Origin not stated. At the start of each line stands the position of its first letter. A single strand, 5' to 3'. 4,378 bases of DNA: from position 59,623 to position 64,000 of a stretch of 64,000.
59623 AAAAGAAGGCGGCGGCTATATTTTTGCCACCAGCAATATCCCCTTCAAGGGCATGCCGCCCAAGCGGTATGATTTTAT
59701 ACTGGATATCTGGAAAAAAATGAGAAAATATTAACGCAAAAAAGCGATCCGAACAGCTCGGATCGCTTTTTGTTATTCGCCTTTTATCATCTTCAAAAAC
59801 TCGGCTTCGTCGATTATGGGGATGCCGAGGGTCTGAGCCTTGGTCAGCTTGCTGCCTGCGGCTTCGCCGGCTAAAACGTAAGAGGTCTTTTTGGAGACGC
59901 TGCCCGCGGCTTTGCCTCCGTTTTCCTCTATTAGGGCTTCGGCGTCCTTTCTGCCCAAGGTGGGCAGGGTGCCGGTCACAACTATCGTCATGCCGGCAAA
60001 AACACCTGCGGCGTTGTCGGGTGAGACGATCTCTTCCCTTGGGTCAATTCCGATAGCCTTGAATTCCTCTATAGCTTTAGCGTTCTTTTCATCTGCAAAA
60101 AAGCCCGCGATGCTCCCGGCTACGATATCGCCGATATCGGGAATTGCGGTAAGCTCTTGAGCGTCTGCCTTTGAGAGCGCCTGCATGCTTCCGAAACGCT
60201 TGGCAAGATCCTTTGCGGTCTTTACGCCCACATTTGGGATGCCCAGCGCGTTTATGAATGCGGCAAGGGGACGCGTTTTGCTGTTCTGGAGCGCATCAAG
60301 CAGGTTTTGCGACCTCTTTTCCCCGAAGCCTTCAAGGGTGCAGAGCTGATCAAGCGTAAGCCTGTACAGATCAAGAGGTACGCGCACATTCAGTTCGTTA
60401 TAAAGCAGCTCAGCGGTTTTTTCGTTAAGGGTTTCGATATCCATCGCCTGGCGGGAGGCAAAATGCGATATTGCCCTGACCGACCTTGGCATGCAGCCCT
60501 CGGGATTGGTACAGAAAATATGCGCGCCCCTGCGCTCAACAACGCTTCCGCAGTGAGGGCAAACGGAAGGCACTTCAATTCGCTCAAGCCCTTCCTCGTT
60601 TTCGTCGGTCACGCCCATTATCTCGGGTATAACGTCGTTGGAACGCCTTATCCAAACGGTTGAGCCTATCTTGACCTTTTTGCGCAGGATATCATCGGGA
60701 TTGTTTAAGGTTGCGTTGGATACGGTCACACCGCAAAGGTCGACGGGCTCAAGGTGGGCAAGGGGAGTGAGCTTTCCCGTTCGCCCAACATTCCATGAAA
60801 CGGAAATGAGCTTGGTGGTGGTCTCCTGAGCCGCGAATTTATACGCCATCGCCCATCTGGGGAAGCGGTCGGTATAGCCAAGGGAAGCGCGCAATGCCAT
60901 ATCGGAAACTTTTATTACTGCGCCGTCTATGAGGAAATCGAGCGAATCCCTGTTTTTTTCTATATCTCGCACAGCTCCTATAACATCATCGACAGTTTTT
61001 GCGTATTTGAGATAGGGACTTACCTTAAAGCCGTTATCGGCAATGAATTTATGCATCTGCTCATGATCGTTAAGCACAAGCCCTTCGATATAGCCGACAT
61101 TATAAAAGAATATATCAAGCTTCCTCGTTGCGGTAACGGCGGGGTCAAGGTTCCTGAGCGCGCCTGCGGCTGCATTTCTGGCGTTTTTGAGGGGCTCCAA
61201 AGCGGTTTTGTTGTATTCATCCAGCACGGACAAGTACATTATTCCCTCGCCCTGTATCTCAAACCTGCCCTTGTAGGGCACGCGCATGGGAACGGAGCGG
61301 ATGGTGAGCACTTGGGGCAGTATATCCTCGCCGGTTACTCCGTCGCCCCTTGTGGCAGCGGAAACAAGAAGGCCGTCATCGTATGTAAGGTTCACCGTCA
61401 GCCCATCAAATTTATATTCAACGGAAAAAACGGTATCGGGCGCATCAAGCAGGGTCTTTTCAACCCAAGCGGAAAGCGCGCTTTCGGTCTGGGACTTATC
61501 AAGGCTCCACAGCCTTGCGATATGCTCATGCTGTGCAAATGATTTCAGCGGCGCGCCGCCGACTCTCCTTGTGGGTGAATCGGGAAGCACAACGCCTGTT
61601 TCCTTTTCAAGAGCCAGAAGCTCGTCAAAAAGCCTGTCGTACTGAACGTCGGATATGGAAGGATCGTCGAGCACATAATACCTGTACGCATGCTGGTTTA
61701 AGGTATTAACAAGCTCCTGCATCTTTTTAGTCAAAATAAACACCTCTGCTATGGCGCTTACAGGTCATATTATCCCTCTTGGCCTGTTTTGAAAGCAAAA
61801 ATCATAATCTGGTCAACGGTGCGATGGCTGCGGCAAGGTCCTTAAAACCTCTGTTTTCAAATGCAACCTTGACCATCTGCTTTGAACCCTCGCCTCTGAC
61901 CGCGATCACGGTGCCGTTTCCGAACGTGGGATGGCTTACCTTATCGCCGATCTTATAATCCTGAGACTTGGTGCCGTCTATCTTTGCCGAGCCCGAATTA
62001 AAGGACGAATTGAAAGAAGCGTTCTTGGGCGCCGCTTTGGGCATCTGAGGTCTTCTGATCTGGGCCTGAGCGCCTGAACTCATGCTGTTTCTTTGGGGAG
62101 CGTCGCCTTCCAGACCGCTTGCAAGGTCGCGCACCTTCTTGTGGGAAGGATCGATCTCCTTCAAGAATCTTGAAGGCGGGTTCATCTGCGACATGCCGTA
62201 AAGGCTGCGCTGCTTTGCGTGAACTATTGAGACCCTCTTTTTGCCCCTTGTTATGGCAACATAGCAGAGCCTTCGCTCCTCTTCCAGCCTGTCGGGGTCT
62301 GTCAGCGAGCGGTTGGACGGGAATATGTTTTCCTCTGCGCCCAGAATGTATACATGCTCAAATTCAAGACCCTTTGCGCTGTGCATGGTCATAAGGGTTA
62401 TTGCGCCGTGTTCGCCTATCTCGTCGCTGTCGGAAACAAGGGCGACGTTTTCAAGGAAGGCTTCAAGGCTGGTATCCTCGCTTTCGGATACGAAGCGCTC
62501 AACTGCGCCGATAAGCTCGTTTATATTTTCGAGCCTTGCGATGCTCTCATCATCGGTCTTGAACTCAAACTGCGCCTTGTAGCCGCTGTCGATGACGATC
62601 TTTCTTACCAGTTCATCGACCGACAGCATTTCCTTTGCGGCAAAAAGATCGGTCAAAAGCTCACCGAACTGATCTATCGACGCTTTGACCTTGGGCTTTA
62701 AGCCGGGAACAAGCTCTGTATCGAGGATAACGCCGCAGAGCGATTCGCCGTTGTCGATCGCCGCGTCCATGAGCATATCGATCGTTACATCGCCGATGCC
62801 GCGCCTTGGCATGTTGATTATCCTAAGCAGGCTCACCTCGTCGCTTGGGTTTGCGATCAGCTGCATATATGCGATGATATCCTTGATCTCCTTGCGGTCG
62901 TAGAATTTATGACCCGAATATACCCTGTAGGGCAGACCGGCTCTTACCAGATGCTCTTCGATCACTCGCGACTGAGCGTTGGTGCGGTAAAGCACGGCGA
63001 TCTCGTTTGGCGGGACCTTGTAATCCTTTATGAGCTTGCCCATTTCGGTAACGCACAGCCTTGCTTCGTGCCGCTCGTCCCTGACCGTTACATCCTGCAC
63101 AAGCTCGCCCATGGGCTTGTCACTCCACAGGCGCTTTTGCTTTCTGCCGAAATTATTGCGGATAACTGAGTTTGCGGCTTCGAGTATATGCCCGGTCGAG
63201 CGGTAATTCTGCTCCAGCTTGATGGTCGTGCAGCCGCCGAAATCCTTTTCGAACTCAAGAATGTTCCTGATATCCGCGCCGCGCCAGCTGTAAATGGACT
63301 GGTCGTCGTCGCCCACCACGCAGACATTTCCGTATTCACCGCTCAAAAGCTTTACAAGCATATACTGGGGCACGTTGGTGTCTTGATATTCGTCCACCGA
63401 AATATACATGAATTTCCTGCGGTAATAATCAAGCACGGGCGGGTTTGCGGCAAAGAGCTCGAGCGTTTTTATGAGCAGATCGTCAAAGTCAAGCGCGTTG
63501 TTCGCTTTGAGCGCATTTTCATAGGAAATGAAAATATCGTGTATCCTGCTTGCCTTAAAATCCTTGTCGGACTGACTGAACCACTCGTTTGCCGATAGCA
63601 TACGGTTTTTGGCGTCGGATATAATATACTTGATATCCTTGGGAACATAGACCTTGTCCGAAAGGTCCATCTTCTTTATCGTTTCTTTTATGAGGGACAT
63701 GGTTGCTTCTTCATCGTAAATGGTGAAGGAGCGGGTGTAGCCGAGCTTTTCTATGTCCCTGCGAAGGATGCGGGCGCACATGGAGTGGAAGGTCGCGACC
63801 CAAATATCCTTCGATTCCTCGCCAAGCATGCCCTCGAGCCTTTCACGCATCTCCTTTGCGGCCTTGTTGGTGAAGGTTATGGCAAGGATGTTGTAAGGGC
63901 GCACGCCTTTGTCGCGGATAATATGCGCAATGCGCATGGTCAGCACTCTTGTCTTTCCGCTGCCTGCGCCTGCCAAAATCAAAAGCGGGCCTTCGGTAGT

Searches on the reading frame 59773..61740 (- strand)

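Call 7: search_protein_families(library=ncbifam, proteins=[window:59773-61740:-], max_evalue=0.1)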
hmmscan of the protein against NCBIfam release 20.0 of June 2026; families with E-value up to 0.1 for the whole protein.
window:59773-61740:- (655 aa): 18 families
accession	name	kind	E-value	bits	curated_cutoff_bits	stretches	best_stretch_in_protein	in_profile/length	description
NF005932.1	PRK07956.1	equivalog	1.2e-233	777.4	369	1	6-652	2-664/664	NAD-dependent DNA ligase LigA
TIGR00575.1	dnlj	equivalog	7.5e-207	688.7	444.45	1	10-648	1-652/652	NAD-dependent DNA ligase LigA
NF010931.0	PRK14351.1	equivalog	7.9e-180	599.8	1051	1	5-653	34-683/692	NAD-dependent DNA ligase LigA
NF010930.0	PRK14350.1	equivalog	3.3e-115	385.9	652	1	6-644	8-657/669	NAD-dependent DNA ligase LigA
NF005987.0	PRK08097.1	equivalog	3e-48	164.6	498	1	5-565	32-557/562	NAD-dependent DNA ligase LigB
NF047932.1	antiphage_GapS2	exception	2.5e-07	31.1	330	1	583-643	124-187/189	anti-phage protein GapS2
NF004844.0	PRK06195.1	equivalog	3.1e-07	30.1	373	1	552-634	208-274/309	DNA polymerase III subunit epsilon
NF010337.0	PRK13766.1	equivalog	3.3e-06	25.5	610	1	500-547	727-774/781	Hef nuclease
NF004719.0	PRK06063.1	equivalog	0.00011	21.3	389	1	582-653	235-307/331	DEDDh family exonuclease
NF001824.0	PRK00558.1-5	equivalog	0.00019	19.9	451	1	500-553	596-649/652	excinuclease ABC subunit UvrC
NF010009.0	PRK13482.1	equivalog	0.00056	19.2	201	1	501-552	297-348/357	DNA integrity scanning diadenylate cyclase DisA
NF011260.0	PRK14666.1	equivalog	0.00071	18.4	649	1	501-544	642-685/698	excinuclease ABC subunit C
NF011262.0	PRK14668.1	equivalog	0.002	16.6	544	1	500-544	529-573/577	excinuclease ABC subunit C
NF011263.0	PRK14669.1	equivalog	0.0023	16.6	1108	1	499-555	555-609/624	excinuclease ABC subunit C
NF000642.1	PRK00024.1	equivalog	0.015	14.9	180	1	506-548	32-74/212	RadC family protein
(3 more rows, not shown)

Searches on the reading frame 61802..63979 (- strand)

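Call 7: search_protein_families(library=ncbifam, proteins=[window:61802-63979:-], max_evalue=0.1)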
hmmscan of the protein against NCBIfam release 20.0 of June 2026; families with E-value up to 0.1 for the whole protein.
window:61802-63979:- (725 aa): 21 families
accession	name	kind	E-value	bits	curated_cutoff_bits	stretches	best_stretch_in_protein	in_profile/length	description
TIGR01073.1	pcrA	equivalog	2.4e-266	885.7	911.2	1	1-722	22-724/725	DNA helicase PcrA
NF008743.0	PRK11773.1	equivalog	5.3e-203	676.3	965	1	1-723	27-718/720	DNA helicase II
TIGR01075.1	uvrD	equivalog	8.8e-196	652.4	1144.45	1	1-722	22-714/715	DNA helicase II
TIGR01074.1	rep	equivalog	2.5e-172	574.6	951.45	1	1-611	19-635/668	DNA helicase Rep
NF008172.0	PRK10919.1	equivalog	5.2e-136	454.6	1168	1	1-609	20-633/673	DNA helicase Rep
NF008276.0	PRK11054.1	equivalog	2.1e-46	158.7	543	3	148-288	394-531/684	DNA helicase IV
TIGR02785.1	addA_Gpos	equivalog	2e-42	145.2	707.65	3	149-274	344-481/1234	helicase-exonuclease AddAB subunit AddA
NF010485.0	PRK13909.1-2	equivalog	5.8e-41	140.6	650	2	97-546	229-630/909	RecB-like helicase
TIGR00609.1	recB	equivalog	7e-40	137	696.05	3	143-276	323-458/1175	exodeoxyribonuclease V subunit beta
NF010487.0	PRK13909.1-4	equivalog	9.2e-31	106.9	759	3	98-373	235-524/924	RecB-like helicase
TIGR02784.1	addA_alphas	equivalog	5.2e-29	101.2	860.75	3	143-275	340-495/1138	double-strand break repair helicase AddA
NF010486.0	PRK13909.1-3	equivalog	1.2e-16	59.9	1109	2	157-283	296-433/921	RecB-like helicase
NF008128.0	PRK10876.1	equivalog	5e-14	50.9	1697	1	147-274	333-462/1181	exodeoxyribonuclease V subunit beta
NF010484.0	PRK13909.1-1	equivalog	2e-13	49.1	1074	2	3-49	12-57/945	RecB-like helicase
NF041464.1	HelD_BACSU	equivalog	1.8e-10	39.4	419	1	188-347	545-696/779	RNA polymerase recycling motor HelD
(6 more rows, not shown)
